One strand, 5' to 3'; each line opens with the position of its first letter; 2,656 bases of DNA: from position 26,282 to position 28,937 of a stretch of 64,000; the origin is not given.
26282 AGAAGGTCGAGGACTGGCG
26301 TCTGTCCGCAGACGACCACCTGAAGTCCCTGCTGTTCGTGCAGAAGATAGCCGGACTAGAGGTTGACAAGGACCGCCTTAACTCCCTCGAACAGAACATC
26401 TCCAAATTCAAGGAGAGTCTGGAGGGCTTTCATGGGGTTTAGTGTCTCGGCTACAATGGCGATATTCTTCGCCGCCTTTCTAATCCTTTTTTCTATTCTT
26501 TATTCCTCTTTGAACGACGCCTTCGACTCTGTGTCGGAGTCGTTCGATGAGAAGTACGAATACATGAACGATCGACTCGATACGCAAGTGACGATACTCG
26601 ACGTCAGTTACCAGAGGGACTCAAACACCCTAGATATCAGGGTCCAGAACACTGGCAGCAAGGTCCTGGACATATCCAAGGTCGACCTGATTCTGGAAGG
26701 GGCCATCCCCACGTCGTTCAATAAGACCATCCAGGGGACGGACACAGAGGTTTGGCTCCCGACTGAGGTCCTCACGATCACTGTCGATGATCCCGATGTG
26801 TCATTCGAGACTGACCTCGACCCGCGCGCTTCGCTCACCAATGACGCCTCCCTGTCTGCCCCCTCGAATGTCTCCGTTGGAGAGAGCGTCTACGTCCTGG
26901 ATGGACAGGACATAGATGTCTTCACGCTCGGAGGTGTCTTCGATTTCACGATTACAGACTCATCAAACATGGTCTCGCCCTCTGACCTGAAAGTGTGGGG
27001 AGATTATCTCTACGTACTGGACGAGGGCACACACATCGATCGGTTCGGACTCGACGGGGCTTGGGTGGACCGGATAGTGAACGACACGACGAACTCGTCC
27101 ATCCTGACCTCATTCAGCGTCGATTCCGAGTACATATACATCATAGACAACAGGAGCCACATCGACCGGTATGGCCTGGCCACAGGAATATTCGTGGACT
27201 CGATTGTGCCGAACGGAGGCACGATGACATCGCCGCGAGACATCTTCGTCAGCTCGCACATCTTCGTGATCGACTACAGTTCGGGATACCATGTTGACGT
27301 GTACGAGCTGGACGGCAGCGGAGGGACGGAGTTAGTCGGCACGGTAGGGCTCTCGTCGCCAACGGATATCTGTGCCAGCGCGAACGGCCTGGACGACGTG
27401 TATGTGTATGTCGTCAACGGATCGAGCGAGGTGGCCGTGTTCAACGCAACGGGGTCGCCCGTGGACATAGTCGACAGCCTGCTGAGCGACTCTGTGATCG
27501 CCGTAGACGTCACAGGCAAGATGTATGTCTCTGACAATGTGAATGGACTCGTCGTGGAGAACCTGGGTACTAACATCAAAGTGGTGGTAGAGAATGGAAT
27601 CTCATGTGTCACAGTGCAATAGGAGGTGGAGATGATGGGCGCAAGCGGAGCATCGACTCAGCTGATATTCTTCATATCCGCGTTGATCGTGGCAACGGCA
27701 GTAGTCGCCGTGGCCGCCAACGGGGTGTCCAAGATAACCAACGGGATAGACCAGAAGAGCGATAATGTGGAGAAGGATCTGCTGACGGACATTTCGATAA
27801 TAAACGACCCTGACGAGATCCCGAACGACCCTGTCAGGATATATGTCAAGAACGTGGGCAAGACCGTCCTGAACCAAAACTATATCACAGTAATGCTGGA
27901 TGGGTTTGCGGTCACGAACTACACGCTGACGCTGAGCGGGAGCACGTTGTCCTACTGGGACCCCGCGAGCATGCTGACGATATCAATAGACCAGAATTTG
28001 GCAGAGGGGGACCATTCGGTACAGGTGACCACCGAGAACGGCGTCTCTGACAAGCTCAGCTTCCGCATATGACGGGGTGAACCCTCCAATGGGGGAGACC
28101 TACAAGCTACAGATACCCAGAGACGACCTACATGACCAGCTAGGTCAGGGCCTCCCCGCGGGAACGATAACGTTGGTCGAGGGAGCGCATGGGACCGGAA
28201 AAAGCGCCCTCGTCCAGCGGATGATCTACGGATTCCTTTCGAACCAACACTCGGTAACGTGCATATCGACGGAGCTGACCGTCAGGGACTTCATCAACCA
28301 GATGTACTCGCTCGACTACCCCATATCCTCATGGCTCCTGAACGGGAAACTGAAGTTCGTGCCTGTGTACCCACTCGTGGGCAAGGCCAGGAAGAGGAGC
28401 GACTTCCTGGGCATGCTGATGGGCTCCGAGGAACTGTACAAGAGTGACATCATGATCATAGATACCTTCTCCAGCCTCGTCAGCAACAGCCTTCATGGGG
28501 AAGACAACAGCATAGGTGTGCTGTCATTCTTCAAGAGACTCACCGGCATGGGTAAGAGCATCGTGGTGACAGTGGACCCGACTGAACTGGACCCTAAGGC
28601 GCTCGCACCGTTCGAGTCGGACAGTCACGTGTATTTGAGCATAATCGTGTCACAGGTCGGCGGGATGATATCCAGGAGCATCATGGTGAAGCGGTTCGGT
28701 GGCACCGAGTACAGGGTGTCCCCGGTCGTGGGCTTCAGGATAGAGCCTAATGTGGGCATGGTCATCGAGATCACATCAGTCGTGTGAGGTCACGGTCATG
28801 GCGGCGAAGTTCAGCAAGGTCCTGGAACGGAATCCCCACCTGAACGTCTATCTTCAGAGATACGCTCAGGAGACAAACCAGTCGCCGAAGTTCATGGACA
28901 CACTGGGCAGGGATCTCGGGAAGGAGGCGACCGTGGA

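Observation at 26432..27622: FlaF/ArlF fused to an NHL-repeat beta-propeller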

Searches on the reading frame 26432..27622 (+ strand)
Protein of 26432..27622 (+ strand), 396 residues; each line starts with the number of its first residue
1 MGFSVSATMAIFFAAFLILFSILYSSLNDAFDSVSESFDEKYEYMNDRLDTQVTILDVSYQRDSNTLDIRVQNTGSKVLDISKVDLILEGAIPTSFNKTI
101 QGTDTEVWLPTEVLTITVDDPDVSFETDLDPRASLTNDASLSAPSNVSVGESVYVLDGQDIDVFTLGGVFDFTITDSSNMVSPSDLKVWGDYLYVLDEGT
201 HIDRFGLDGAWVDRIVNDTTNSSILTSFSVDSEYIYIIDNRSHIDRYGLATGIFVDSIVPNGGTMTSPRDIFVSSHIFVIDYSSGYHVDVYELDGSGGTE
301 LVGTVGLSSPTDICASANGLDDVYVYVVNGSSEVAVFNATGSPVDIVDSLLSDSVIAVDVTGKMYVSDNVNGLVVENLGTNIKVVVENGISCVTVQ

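Call 4: search_protein_families(library=pfam, proteins=[window:26432-27622:+], max_evalue=0.01)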
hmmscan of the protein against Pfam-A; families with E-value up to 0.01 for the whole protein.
window:26432-27622:+ (396 aa): 1 family
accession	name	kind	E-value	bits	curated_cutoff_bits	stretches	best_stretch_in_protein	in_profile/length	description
PF01917.21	Arch_flagellin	-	5e-08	33.9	29.5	1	2-127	1-138/162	Archaebacterial flagellin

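Call 5: search_protein_families(library=ncbifam, proteins=[window:26432-27622:+], max_evalue=0.01)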
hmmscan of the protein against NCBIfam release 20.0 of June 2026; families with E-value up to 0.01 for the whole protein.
window:26432-27622:+ (396 aa): 2 families
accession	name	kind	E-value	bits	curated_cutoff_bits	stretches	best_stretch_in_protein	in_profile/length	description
NF052590.1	ArlF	equivalog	5.8e-32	110.7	110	1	1-120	1-121/137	archaellum stator protein ArlF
NF052591.1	ArlG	equivalog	1.4e-11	44.6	110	1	4-123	3-128/148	archaellum stator protein ArlG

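Call 7: search_solved_structures(query=window:26432-27619:+, max_evalue=10, show_alignments=3)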
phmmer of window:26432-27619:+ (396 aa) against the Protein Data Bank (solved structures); distinct sequences matched with E-value up to 10: 1.
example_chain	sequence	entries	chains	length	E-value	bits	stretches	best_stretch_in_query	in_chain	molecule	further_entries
4zcn_A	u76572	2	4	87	0.092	14.9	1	305-384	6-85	nvPizza2-S16S58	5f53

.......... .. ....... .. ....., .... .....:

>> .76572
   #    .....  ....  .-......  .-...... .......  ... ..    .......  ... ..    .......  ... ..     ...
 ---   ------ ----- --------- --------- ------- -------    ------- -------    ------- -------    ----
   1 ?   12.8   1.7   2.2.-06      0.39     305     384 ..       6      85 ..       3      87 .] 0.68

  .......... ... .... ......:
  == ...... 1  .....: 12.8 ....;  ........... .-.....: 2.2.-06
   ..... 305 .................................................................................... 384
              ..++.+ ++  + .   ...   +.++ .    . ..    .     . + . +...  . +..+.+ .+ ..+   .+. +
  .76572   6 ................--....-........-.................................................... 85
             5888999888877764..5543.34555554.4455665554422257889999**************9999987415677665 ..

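Call 8: find_homologous_proteins(query=window:26432-27619:+, max_evalue=0.001)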
Query window:26432-27619:+ (396 aa): 62 proteins with E <= 0.001 among 4720 candidates.
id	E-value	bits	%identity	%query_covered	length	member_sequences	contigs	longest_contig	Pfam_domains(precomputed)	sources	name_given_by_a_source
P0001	5.6e-239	810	95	100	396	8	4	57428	PF01917.22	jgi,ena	-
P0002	2.2e-235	799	94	100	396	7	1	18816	PF01917.22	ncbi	-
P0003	7.9e-235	797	94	100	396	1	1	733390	PF01917.22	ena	-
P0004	1.2e-220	750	87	100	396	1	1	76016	PF01917.22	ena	-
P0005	7.0e-204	695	79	100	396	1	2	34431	PF01917.22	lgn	-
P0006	1.6e-192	658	76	100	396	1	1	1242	PF01917.22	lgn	-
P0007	6.8e-192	655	74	100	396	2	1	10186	PF01917.22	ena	-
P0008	1.3e-188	645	74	100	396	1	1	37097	PF01917.22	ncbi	-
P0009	5.4e-177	606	70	100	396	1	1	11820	PF01917.22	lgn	-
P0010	2.9e-175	601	67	100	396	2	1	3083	PF01917.22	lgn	-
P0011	5.8e-173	593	68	100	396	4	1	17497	PF01917.22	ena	-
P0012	1.6e-152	526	61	99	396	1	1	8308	PF01917.22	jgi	jgi:archaellum component FlaF (FlaF/FlaG flagellin family)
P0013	1.5e-146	506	60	100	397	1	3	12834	-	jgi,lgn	jgi:archaellum component FlaF (FlaF/FlaG flagellin family)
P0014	1.2e-144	500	60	100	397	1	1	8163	-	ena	-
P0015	2.4e-142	492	59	99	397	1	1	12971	-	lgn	-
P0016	3.0e-142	492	58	100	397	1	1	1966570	-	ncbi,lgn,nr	ncbi:MAG: hypothetical protein JSV90_04795 [Methanobacteriota archaeon]|nr:MAG: hypothetical protein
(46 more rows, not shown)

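Call 11: find_encoding_contigs(protein=P0016, flank=10000, max_places=2)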
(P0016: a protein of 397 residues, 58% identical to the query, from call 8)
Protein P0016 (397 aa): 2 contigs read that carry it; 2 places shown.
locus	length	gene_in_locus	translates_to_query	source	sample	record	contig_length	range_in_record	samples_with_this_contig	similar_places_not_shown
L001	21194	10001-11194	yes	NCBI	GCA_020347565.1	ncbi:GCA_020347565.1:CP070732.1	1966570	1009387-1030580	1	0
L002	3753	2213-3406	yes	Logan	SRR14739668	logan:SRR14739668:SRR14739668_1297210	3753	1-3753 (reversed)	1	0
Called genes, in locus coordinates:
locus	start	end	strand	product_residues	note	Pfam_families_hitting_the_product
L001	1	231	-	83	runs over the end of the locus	-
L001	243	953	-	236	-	PF01987:AIM24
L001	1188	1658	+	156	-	PF13404:HTH_AsnC-type, PF13412:HTH_24, PF01037:AsnC_trans_reg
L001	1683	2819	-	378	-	-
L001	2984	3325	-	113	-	-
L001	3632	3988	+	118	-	PF12840:HTH_20 (weak), PF01978:TrmB (faint)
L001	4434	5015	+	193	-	PF01917:Flagellin_arch-type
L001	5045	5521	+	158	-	PF04659:Arch_fla_DE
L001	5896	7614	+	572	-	PF01917:Flagellin_arch-type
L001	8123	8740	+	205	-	PF01917:Flagellin_arch-type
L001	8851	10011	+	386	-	PF05377:FlaC_arch, PF04659:Arch_fla_DE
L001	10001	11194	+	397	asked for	-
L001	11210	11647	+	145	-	PF01917:Flagellin_arch-type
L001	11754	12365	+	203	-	PF06745:ATPase (weak)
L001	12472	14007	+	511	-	PF00437:T2SSE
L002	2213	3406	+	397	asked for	-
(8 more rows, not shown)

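Call 14: predict_structure(alignment_id=A1)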
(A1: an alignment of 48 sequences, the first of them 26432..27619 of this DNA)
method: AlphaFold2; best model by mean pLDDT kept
length: 396 residues; sequences in the alignment: 48
mean_pLDDT: 90.8   pTM: 0.83
mean pLDDT of the five models: 90.8, 90.4, 90.1, 88.8, 84.4
residues with pLDDT >= 90: 256; 70-90: 131; 50-70: 9; < 50: 0
segments of 3 or more residues with pLDDT < 50: none
pLDDT, mean of each block of 10 residues (from residue 1): 68 87 88 88 89 92 91 93 91 86 85 93 88 83 93 95 93 95 96 96 97 95 93 95 93 91 77 95 90 91 91 92 94 95 93 94 92 92 92 92
secondary structure, 60 per line:
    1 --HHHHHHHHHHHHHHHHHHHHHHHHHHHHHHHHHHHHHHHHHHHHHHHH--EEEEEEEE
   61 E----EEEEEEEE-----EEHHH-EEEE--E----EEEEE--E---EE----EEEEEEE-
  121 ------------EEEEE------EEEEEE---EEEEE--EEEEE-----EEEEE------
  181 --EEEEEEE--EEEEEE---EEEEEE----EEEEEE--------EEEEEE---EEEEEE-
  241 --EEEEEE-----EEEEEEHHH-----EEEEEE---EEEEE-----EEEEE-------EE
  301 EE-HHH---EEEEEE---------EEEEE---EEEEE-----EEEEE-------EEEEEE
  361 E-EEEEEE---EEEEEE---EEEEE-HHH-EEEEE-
elements in order: H3-50 E53-61 E66-73 E85-88 E96-100 E113-119 E133-137 E144-149 E153-157 E160-164 E170-174 E183-189 E192-197 E201-206 E211-216 E225-230 E234-239 E243-248 E254-259 E268-273 E277-281 E287-291 E299-302 E310-315 E325-329 E333-337 E343-347 E355-361 E363-368 E372-377 E381-385 E391-395

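Call 16: fold_search(model_id=the predicted structure, library=pdb)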
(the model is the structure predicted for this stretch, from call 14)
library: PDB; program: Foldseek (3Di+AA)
matches with E <= 10: 1950; with E <= 0.001: 1529
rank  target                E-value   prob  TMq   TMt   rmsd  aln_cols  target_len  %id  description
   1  4zlr_B                7.6e-11  1.00  0.50  0.69   4.4       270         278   15  Structure of the Brat-NHL domain bound to consensus RNA motif (released 2015-11-11)
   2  5ex7_A                8.8e-10  1.00  0.49  0.68   4.6       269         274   15  Crystal structure of Brat NHL domain in complex with an 8-nt hunchback mRNA (released 2015-12-09)
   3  7nyq_B                1.1e-09  1.00  0.51  0.70   4.3       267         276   17  Crystal structure of the Mei-P26 NHL domain (released 2022-05-04)
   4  5b4x_B                1.8e-09  1.00  0.44  0.37   9.4       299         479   14  Crystal structure of the ApoER2 ectodomain in complex with the Reelin R56 fragment (released 2017-04-26)
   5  7nyq_A                2.6e-09  1.00  0.50  0.71   4.4       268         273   19  Crystal structure of the Mei-P26 NHL domain (released 2022-05-04)
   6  6y7o_A                2.9e-09  1.00  0.37  0.44   9.1       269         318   13  The complex between the eight-bladed symmetrical designer protein Tako8 and the silicotungstic acid Keggin (STA) (released 2020-12-16)
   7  8s9p_B                3.4e-09  1.00  0.34  0.16  24.7       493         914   12  1:1:1 agrin/LRP4/MuSK complex (released 2023-05-17)
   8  8jxi_A                3.4e-09  1.00  0.33  0.12  22.1       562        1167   10  rat megalin RAP complex wingB (released 2024-06-19)
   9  9i3v_B                3.5e-09  1.00  0.26  0.04  22.5       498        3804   11  Cryo-EM structure of the human LRP2 ectodomain (released 2026-02-04)
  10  6l6r_B                4.7e-09  1.00  0.41  0.27  20.7       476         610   13  Crystal structure of LRP6 E1E2-SOST complex (released 2020-10-28)
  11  5nuv                  4.9e-09  1.00  0.44  0.55   6.1       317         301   12  Structure of the WD40-domain of human ATG16L1 (released 2017-07-19)
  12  7mqa_LT               6.0e-09  1.00  0.42  0.21  12.0       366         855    9  Cryo-EM structure of the human SSU processome, state post-A1 (released 2021-09-22)
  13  8em4_A                6.6e-09  1.00  0.30  0.04  22.3       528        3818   10  Cryo-EM structure of LRP2 at pH 7.5 (released 2023-02-08)
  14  8ffe_A                1.0e-08  1.00  0.42  0.28  18.9       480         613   11  Crystal structure of LRP6 E1E2 domains bound to YW210.09 Fab and engineered XWnt8 peptide (released 2023-03-08)
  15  3v64_D                1.1e-08  1.00  0.47  0.55   8.8       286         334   17  Crystal Structure of agrin and LRP4 (released 2012-04-25)
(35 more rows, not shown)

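Call 23: find_related_loci(query=A1, collection=genome_contigs, flank=10000)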
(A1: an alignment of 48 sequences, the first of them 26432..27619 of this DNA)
Query A1 (396 aa) in genome_contigs; peptide patterns used: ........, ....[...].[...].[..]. (x = any residue, [..] = any of these).
115 stretches matched a pattern; 19 encode a relative of the query (tblastn E <= 1e-3); 19 distinct loci.
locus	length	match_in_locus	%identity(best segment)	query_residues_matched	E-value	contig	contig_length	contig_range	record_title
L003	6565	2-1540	95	1-396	0e+0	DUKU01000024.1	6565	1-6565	MAG TPA_asm: Thermoplasmata archaeon isolate UBA9653 contig_15183, whole genome shotgun sequence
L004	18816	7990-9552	94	1-396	0e+0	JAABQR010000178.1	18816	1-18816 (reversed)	MAG: Methanobacteriota archaeon isolate S06.Bin063 Scaffold_6, whole genome shotgun sequence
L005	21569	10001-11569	58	1-395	2e-150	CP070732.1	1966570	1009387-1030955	MAG: Methanobacteriota archaeon isolate bin41 chromosome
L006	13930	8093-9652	58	1-395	2e-148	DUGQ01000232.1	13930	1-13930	TPA_asm: Thermoplasmata archaeon isolate UBA10834 contig_23454, whole genome shotgun sequence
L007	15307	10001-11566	58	1-391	3e-144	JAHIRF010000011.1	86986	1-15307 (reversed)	MAG: Thermoplasmatota archaeon isolate MM_PC_MetaG.mb.116 MM_PC_MetaG.mb.116_k141_1760536, whole genome shotgun sequence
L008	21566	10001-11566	58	1-391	2e-143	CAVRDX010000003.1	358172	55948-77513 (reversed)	MAG: uncultured Thermoplasmata archaeon isolate MFD04716.bin.2.147 genome assembly, contig: contig_36529, whole genome s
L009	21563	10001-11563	55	1-395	3e-143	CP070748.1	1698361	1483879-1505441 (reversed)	MAG: Methanobacteriota archaeon isolate bin352 chromosome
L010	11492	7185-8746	56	1-395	3e-142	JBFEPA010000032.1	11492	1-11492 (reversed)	MAG: Thermoplasmata archaeon isolate Mix_mud04.2021.02.60 k141_904382_length_11492_cov_16.1306, whole genome shotgun seq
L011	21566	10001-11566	57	1-391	2e-141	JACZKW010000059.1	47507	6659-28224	MAG: Thermoplasmata archaeon isolate MAG55 euryarchaeota_1_contig_633697, whole genome shotgun sequence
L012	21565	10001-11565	56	1-391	1e-140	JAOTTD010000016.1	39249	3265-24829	MAG: Thermoplasmata archaeon isolate 13_Jan_SF_Bin61 13_Jan_SF_Bin61_scaffold_65_c1, whole genome shotgun sequence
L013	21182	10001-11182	55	1-393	1e-140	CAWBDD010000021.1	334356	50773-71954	MAG: uncultured Thermoplasmata archaeon isolate MFD00709.bin.2.183 genome assembly, contig: contig_81378, whole genome s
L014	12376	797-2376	56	1-395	1e-136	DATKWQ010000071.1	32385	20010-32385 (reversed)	MAG TPA_asm: Thermoplasmata archaeon isolate SMAG_U14167 k141_4099264, whole genome shotgun sequence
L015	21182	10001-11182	52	1-393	2e-133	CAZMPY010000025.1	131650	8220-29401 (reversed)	MAG TPA_asm: uncultured Thermoplasmata archaeon isolate binchicken_co255_206 genome assembly, contig: k141_3792495, whol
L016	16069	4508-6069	31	1-391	4e-50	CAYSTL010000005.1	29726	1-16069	MAG TPA_asm: uncultured Thermoplasmata archaeon isolate ERP127260_co1_34 genome assembly, contig: NODE_534_length_29726_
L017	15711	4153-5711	30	1-391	2e-49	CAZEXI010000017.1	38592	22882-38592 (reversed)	MAG TPA_asm: uncultured Thermoplasmata archaeon isolate ERP127260_co1_32 genome assembly, contig: NODE_311_length_38592_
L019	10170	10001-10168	100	1-56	2e-28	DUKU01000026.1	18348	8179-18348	MAG TPA_asm: Thermoplasmata archaeon isolate UBA9653 contig_44856, whole genome shotgun sequence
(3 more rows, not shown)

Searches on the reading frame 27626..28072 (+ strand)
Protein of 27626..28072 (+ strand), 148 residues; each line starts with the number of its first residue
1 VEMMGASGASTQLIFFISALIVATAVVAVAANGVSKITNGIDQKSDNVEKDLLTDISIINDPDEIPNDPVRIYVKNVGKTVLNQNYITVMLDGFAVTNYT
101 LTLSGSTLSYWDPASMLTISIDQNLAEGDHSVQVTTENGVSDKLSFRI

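Call 4: search_protein_families(library=pfam, proteins=[window:27626-28072:+], max_evalue=0.01)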
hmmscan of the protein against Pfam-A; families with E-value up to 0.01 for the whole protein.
window:27626-28072:+ (148 aa): 1 family
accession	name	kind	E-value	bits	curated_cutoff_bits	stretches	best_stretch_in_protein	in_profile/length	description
PF01917.21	Arch_flagellin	-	2.8e-16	60.7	29.5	1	5-146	1-162/162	Archaebacterial flagellin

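Call 5: search_protein_families(library=ncbifam, proteins=[window:27626-28072:+], max_evalue=0.01)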
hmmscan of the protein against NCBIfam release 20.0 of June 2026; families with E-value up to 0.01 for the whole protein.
window:27626-28072:+ (148 aa): 2 families
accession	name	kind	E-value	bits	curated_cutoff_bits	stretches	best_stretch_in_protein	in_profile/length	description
NF052591.1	ArlG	equivalog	3.1e-29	101.9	110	1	6-146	2-148/148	archaellum stator protein ArlG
NF052590.1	ArlF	equivalog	1.6e-18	67.2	110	1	4-140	1-137/137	archaellum stator protein ArlF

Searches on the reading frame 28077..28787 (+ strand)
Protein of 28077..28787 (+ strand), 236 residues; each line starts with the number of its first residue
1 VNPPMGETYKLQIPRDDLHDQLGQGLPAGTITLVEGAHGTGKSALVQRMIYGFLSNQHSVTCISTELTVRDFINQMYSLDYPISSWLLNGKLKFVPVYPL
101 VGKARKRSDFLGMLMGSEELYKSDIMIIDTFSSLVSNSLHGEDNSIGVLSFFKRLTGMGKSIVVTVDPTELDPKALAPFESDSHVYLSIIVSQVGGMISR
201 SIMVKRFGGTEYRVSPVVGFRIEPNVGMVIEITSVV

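Call 4: search_protein_families(library=pfam, proteins=[window:28077-28787:+], max_evalue=0.01)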
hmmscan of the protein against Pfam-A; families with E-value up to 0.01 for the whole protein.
window:28077-28787:+ (236 aa): 4 families
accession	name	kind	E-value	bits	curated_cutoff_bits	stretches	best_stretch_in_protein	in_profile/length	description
PF06745.19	ATPase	-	2e-10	40.9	26.6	1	18-224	8-221/231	KaiC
PF13481.12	AAA_25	-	0.0013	18.9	27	0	24-50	27-54/195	AAA domain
PF13191.12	AAA_16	-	0.003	18.5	32.6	0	19-50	13-45/167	AAA ATPase domain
PF03796.21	DnaB_C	-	0.0048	16.8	27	1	20-92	10-84/255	DnaB-like helicase C terminal domain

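Call 5: search_protein_families(library=ncbifam, proteins=[window:28077-28787:+], max_evalue=0.01)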
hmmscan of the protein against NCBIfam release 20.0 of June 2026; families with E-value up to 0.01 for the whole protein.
window:28077-28787:+ (236 aa): 9 families
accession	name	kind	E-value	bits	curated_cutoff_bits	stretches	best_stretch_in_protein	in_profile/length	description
NF052589.1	ArlH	equivalog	7.6e-74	248.3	215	1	10-236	1-229/229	archaellum protein ArlH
NF006320.0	PRK08533.1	equivalog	2.8e-63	213.6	215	1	9-236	4-230/230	flagellar accessory protein FlaH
NF004723.0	PRK06067.1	subfamily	1.8e-35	122.7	194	1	16-230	21-235/243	flagellar accessory protein FlaH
NF006799.0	PRK09302.1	equivalog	1.1e-12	47.3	408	1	17-185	261-422/515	circadian clock protein KaiC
TIGR03881.1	KaiC_arch_4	hypoth_equivalog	4e-07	30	247.8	1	16-92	8-84/231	KaiC domain-containing protein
TIGR03880.1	KaiC_arch_3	hypoth_equivalog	7.3e-06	25.7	249.45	1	18-99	5-85/224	KaiC domain-containing protein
TIGR03877.1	thermo_KaiC_1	hypoth_equivalog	4.8e-05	23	307.25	1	18-110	11-104/238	KaiC domain-containing protein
TIGR02655.1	circ_KaiC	equivalog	0.00034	19.4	546.25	1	18-136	252-367/484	circadian clock protein KaiC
TIGR00416.1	sms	equivalog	0.0013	17.6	403.05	1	10-70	75-135/454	DNA repair protein RadA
